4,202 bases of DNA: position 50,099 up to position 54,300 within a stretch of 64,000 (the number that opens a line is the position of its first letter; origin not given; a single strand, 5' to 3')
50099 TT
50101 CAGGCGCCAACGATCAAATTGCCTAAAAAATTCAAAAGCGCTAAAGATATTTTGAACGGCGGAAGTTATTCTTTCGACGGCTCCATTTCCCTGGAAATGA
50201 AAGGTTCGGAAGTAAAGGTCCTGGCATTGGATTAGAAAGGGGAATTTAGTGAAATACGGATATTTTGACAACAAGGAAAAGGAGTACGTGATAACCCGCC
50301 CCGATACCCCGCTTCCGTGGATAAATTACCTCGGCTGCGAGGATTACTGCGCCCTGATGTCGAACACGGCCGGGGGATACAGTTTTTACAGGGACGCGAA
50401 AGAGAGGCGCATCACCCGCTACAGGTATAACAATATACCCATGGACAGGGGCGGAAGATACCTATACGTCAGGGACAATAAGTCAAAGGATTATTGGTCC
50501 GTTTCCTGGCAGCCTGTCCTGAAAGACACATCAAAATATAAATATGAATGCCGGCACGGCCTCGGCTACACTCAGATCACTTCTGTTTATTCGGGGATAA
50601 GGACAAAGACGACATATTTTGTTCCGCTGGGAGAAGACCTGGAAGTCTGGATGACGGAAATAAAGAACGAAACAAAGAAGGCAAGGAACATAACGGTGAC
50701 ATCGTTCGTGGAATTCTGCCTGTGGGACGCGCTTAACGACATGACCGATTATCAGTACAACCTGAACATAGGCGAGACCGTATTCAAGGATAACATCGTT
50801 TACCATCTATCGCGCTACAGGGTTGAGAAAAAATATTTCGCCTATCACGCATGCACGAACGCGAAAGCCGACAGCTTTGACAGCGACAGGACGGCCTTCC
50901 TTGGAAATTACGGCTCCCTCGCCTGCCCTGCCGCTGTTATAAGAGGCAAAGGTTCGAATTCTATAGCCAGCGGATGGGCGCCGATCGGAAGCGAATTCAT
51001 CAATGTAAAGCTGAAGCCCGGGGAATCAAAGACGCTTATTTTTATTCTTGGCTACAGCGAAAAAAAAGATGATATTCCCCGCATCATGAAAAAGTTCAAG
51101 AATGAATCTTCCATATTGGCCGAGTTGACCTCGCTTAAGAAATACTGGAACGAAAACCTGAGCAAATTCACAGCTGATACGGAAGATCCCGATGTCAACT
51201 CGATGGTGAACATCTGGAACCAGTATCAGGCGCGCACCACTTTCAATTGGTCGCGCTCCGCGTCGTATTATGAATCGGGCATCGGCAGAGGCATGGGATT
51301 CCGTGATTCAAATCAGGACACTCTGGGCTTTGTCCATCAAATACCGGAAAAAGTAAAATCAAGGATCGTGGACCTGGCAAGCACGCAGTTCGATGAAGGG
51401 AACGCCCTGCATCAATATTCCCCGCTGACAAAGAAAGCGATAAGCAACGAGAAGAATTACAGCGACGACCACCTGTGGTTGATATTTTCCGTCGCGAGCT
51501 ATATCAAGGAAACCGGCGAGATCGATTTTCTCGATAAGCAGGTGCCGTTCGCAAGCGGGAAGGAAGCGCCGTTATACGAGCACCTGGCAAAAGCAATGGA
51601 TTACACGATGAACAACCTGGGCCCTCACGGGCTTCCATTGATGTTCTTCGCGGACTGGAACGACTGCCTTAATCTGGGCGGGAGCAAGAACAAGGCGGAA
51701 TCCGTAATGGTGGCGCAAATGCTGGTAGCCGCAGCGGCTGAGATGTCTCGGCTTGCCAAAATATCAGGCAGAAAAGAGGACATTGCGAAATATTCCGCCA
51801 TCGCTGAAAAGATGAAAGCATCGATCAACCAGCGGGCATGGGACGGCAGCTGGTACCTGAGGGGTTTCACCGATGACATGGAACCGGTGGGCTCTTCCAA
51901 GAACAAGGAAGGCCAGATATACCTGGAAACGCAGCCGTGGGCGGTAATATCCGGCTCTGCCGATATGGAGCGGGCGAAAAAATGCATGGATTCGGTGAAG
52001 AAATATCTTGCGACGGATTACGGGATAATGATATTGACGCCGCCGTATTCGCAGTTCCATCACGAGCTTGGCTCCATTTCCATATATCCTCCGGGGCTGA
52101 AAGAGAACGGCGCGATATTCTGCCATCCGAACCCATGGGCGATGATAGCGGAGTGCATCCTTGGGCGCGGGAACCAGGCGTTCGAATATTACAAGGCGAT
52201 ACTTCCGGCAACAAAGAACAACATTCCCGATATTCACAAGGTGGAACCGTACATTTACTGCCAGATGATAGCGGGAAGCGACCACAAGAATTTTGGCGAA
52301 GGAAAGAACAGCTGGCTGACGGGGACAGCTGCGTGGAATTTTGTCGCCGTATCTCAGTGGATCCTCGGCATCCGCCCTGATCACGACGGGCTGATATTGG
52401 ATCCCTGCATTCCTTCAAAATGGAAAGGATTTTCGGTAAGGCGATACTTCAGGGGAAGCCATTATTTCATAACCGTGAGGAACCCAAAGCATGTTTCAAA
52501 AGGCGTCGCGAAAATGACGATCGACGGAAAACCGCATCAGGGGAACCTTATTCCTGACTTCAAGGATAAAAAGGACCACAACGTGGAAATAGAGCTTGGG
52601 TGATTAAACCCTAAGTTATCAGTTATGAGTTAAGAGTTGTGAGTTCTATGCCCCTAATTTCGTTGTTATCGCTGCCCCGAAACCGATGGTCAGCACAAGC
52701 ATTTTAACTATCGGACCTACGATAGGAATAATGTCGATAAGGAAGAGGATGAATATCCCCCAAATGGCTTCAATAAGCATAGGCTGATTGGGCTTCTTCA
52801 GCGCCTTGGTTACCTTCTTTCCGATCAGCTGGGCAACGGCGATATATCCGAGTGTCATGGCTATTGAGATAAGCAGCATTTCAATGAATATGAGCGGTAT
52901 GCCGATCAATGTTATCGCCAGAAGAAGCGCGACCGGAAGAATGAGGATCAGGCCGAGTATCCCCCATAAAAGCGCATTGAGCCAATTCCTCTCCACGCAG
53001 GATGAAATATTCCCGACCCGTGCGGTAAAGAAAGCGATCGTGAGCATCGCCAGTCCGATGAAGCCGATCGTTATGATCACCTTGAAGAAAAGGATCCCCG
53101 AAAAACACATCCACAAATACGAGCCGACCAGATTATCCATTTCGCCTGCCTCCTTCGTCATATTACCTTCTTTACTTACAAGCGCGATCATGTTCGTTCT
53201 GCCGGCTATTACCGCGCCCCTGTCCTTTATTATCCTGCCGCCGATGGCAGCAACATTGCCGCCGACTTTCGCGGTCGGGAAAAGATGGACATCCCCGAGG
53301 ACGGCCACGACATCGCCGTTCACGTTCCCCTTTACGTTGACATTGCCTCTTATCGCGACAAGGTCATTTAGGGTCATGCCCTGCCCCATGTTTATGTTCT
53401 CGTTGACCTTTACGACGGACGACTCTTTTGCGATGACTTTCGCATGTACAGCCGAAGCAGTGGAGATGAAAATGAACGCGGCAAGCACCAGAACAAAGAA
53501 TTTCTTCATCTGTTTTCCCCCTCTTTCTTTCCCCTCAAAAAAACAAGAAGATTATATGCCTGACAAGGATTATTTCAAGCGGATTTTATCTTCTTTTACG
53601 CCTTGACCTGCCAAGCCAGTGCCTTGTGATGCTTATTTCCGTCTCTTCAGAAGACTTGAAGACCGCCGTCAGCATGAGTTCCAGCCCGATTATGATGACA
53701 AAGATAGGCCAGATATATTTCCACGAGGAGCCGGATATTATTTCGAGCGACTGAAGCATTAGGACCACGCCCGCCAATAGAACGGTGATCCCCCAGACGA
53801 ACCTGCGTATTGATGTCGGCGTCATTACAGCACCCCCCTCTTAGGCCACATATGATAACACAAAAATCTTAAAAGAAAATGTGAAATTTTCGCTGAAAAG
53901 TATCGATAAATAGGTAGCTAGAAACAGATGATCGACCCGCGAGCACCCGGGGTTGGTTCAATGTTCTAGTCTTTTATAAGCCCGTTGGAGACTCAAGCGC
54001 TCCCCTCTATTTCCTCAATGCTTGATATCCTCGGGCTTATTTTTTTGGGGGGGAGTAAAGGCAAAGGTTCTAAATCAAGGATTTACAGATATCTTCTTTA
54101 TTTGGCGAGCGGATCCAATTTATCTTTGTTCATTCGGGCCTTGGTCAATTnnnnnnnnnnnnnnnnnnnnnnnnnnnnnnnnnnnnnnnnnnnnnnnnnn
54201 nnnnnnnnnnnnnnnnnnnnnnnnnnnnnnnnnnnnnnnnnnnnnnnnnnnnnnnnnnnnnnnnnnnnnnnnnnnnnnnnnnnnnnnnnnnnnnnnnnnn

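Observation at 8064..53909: Eight oriented copies of a bipartite motif (A-tract)GTGAAAT-N16-CGATA(T/A) precede only hypothetical genes: candidate alternative-sigma regulon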

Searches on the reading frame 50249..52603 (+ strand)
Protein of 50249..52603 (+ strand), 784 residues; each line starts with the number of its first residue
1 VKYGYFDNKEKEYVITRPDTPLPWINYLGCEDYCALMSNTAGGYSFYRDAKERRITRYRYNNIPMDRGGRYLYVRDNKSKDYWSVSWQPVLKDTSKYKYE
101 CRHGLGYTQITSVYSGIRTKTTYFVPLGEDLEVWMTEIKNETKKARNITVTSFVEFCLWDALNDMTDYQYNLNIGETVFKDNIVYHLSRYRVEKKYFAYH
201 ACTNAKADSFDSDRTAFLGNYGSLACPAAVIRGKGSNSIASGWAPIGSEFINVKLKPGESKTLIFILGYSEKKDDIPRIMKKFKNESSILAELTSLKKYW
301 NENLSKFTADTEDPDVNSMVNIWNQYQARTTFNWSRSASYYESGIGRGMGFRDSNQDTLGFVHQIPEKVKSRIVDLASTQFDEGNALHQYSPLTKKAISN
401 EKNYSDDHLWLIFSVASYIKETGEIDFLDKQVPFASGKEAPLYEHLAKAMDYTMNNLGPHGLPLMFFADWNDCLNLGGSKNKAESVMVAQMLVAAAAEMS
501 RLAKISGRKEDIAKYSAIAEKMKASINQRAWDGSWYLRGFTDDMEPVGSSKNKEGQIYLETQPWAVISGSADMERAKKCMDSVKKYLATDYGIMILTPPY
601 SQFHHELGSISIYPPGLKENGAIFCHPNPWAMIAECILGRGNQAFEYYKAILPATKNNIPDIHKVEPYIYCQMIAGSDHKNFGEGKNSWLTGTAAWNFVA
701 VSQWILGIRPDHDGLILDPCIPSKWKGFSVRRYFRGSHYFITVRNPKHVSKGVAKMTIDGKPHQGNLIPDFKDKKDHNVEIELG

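Call 13: search_protein_families(library=pfam, proteins=[window:50249-52603:+], max_evalue=0.001)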
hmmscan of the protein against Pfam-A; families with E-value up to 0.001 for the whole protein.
window:50249-52603:+ (784 aa): 6 families
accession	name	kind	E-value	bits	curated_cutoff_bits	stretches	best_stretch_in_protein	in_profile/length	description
PF17167.11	Glyco_hydro_94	-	3.5e-163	543.7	27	1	299-707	1-420/420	Glycosyl hydrolase 94 superfamily, catalytic domain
PF06165.18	GH94_b-supersand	-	1.3e-87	293.9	23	1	21-268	1-251/251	Glycosyl hydrolase 94, supersandwich domain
PF17389.8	Bac_rhamnosid6H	-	3e-06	27.2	24.5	1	443-531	124-214/339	Bacterial alpha-L-rhamnosidase 6 hairpin glycosidase domain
PF03633.20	Glyco_hydro_65C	-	1.2e-05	25.4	22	1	709-747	2-39/62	Glycosyl hydrolase family 65, C-terminal domain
PF06202.20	GDE_C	-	0.00011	21.7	21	0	402-601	77-273/367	Amylo-alpha-1,6-glucosidase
PF22422.2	MGH1-like_GH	-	0.0009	19.3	27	0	479-544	167-228/356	Mannosylglycerate hydrolase MGH1-like glycoside hydrolase domain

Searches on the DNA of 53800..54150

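Call 41: search_rna_families(source=window, start=53800, end=54150, threshold=evalue, max_evalue=1)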
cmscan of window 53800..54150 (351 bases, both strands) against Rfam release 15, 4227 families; matches with E-value up to 1: 0.
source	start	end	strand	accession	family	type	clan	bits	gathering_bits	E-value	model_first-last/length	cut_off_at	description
